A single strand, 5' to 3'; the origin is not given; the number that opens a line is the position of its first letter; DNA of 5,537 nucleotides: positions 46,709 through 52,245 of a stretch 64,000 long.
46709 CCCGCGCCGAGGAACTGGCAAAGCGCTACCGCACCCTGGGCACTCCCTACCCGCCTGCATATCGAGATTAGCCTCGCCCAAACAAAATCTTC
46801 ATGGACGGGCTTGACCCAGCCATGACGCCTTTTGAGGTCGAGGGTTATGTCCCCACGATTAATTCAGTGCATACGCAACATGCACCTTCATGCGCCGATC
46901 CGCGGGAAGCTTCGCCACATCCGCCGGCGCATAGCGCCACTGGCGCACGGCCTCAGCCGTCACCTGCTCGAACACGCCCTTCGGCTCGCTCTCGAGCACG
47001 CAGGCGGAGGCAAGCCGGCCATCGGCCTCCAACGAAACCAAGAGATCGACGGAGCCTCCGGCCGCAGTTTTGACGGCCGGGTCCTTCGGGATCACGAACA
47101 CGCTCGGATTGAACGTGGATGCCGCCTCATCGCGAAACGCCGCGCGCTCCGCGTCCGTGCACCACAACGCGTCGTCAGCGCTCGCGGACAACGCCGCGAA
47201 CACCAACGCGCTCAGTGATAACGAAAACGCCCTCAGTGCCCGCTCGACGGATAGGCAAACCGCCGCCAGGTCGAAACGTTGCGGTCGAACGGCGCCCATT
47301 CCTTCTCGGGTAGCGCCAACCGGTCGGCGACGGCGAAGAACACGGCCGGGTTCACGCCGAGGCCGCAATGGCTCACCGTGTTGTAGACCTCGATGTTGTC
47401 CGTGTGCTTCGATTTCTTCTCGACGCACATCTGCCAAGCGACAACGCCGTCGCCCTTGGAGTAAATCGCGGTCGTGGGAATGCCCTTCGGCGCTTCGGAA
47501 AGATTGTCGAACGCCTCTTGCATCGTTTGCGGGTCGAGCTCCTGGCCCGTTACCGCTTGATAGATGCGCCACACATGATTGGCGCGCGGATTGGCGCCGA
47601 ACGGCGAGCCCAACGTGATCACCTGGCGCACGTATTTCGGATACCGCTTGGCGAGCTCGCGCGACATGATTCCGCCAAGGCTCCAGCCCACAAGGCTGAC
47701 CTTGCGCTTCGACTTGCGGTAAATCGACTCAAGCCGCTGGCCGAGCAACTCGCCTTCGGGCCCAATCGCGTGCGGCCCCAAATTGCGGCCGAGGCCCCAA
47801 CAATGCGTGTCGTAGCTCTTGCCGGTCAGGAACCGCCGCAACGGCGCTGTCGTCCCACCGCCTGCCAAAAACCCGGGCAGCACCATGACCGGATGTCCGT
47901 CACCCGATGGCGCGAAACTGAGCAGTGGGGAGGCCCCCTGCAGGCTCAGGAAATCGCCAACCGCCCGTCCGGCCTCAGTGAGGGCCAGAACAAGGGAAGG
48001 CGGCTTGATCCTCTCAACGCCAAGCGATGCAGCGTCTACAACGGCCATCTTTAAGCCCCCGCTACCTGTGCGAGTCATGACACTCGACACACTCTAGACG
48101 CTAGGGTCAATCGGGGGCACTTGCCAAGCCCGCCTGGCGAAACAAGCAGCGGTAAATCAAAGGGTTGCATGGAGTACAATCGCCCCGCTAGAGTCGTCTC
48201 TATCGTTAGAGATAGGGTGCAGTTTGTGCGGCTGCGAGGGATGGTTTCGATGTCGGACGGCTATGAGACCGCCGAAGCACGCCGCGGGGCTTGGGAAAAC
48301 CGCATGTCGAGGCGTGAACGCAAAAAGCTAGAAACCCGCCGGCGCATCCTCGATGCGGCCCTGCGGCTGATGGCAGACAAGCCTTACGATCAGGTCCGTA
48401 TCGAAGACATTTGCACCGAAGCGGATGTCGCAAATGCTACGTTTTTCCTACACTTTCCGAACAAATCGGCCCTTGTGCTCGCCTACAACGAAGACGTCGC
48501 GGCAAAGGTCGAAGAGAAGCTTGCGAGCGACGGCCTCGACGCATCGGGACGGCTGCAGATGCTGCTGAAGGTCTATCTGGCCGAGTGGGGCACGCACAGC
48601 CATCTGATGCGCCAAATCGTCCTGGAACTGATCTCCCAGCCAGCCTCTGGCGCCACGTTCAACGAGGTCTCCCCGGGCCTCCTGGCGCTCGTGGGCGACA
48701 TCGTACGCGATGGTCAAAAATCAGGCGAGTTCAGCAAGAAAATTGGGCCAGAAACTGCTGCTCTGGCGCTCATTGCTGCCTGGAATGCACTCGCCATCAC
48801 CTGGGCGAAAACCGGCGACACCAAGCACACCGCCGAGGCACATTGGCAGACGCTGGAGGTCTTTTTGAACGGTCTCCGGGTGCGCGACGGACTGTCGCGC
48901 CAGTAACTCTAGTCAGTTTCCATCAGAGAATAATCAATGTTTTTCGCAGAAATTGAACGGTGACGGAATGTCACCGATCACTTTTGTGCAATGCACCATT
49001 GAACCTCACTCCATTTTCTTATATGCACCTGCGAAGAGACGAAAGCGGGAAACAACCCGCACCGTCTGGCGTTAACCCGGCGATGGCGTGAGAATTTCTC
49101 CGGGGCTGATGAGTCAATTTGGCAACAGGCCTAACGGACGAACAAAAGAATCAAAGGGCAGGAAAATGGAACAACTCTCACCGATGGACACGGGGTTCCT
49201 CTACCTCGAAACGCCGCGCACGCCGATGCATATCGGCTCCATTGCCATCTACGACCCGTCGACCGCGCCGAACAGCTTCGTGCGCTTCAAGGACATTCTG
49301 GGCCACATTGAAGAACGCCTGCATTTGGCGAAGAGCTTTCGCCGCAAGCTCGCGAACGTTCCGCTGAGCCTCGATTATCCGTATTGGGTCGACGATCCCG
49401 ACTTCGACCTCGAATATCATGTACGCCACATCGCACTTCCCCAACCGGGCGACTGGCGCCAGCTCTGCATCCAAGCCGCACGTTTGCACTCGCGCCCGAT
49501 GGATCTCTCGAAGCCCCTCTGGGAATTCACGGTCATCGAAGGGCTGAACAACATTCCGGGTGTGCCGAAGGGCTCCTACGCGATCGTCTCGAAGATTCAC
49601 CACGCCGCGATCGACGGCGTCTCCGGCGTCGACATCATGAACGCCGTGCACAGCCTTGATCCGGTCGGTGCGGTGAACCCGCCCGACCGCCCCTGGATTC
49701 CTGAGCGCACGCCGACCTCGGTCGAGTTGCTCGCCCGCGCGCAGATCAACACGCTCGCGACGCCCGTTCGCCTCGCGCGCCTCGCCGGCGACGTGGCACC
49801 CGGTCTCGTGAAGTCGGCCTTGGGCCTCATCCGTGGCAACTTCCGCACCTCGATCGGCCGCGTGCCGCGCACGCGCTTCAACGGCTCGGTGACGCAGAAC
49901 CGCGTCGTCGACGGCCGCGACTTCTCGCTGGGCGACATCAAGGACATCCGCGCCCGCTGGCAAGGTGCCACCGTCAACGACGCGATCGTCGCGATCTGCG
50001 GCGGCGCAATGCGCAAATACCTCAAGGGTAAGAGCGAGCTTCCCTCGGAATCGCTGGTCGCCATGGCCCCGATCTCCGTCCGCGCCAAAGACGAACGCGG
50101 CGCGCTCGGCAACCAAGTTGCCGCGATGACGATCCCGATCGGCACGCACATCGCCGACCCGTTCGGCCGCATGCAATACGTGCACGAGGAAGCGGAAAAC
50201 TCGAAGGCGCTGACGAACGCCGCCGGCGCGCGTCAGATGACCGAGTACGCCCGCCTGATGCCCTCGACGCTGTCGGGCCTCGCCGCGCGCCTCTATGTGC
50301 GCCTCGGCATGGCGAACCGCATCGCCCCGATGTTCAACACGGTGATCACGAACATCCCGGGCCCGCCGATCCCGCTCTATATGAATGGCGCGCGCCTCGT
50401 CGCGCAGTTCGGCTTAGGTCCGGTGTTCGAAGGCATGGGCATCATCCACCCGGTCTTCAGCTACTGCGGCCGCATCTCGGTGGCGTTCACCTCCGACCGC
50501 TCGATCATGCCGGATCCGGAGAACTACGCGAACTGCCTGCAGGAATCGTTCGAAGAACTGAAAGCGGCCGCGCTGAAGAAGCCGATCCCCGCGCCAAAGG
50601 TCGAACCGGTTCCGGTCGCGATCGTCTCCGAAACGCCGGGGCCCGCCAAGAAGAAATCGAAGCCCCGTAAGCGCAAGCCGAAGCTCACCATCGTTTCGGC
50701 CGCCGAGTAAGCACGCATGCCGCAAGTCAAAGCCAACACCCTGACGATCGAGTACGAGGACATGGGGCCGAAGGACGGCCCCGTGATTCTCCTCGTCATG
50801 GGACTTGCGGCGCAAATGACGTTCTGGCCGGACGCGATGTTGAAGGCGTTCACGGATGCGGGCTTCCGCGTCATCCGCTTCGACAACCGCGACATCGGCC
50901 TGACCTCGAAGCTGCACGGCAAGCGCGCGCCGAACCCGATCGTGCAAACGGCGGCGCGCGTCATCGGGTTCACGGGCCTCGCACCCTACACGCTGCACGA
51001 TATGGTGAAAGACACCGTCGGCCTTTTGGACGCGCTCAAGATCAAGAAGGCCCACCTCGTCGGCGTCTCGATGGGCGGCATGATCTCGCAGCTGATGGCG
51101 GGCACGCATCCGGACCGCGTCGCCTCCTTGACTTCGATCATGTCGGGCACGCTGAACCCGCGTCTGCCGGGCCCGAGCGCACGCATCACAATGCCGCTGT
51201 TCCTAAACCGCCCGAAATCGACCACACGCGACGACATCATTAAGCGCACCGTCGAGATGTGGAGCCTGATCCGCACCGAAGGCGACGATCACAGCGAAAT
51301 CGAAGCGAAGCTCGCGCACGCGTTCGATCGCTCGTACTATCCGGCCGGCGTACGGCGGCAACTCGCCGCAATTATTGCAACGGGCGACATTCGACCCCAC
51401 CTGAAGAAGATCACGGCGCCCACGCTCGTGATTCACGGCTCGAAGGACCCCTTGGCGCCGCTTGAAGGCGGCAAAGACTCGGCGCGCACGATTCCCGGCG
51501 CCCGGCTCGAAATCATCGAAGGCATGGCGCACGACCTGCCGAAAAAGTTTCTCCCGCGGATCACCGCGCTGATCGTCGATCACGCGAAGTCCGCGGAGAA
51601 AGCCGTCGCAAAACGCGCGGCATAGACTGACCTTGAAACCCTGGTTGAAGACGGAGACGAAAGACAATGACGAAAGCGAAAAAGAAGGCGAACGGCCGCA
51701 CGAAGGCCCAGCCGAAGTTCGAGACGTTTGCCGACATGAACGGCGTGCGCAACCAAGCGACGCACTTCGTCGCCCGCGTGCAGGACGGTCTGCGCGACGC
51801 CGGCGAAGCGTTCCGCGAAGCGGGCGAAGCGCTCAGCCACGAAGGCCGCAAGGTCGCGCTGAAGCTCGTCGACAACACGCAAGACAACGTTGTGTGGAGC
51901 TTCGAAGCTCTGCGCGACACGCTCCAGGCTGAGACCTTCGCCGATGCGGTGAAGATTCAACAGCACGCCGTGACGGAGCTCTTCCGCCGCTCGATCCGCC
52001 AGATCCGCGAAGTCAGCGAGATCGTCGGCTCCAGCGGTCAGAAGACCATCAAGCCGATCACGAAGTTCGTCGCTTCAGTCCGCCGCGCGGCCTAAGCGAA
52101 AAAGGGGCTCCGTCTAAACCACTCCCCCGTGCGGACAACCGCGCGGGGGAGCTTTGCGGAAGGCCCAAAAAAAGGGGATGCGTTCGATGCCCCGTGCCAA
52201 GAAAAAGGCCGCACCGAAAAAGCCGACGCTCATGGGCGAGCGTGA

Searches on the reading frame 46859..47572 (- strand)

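Call 35: search_protein_families(library=pfam, proteins=[window:46859-47572:-], max_evalue=0.001)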
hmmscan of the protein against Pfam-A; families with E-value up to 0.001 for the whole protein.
window:46859-47572:- (237 aa): 1 family
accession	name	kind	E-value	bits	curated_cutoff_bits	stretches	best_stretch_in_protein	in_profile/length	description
PF03544.19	TonB_C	-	9.4e-09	36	24.6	1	166-236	9-79/79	Gram-negative bacterial TonB protein C-terminal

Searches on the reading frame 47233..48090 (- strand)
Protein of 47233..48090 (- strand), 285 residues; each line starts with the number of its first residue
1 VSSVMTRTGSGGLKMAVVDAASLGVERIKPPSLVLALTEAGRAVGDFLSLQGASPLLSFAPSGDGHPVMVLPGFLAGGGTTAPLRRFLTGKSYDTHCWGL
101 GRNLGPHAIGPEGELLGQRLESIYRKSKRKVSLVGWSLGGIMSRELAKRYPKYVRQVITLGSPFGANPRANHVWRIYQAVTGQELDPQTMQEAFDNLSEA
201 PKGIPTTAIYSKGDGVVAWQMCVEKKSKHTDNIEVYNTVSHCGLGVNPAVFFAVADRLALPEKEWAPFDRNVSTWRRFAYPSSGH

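Call 34: search_protein_families(library=pfam, proteins=[window:47233-48090:-], max_evalue=0.001)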
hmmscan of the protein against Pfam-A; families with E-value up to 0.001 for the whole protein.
window:47233-48090:- (285 aa): 3 families
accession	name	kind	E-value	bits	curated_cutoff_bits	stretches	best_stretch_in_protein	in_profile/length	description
PF00561.26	Abhydrolase_1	-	7.5e-07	29.5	25.8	1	128-173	68-115/245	alpha/beta hydrolase fold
PF07819.20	PGAP1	-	2.6e-06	27.8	24.3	1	120-182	79-149/233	PGAP1-like alpha/beta domain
PF02089.21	Palm_thioest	-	0.00019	21.6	26.8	1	126-164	70-110/254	Palmitoyl protein thioesterase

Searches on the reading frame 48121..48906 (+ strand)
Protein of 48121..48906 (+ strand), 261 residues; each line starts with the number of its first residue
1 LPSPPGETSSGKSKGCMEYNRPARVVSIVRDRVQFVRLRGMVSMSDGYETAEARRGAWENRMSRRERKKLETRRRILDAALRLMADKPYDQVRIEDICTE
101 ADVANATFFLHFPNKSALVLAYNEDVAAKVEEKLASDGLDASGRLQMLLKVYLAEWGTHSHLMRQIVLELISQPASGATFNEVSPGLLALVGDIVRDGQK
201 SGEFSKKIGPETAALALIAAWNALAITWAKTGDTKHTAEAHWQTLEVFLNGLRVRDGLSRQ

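Call 35: search_protein_families(library=pfam, proteins=[window:48121-48906:+], max_evalue=0.001)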
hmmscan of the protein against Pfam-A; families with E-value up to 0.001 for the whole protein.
window:48121-48906:+ (261 aa): 1 family
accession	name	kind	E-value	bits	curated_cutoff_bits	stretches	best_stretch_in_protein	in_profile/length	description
PF00440.29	TetR_N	-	5e-14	52.3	24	1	76-121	1-46/47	Bacterial regulatory proteins, tetR family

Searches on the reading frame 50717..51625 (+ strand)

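Call 34: search_protein_families(library=pfam, proteins=[window:50717-51625:+], max_evalue=0.001)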
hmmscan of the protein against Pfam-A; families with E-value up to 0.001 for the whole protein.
window:50717-51625:+ (302 aa): 5 families
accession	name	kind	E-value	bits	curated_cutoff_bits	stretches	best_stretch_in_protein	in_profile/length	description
PF00561.26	Abhydrolase_1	-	1.6e-27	97.2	25.8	1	22-273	1-239/245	alpha/beta hydrolase fold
PF12146.15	Hydrolase_4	-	1.4e-14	54.5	27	1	23-274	6-234/239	Serine aminopeptidase, S33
PF12697.13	Abhydrolase_6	-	1e-11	46.3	26.3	1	33-274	10-205/217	Alpha/beta hydrolase family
PF20408.4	Abhydrolase_11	-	0.00018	21.8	27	0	228-275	122-168/193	Alpha/beta hydrolase domain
PF00756.26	Esterase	-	0.00038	20.7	22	1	112-179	117-154/251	Putative esterase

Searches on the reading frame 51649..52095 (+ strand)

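Call 34: search_protein_families(library=pfam, proteins=[window:51649-52095:+], max_evalue=0.001)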
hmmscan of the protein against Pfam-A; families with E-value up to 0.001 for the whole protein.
window:51649-52095:+ (148 aa): 1 family
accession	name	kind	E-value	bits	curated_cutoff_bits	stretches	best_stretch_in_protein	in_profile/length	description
PF09361.15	Phasin_2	-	5.5e-10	39.8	24.9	1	49-139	8-98/100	Phasin protein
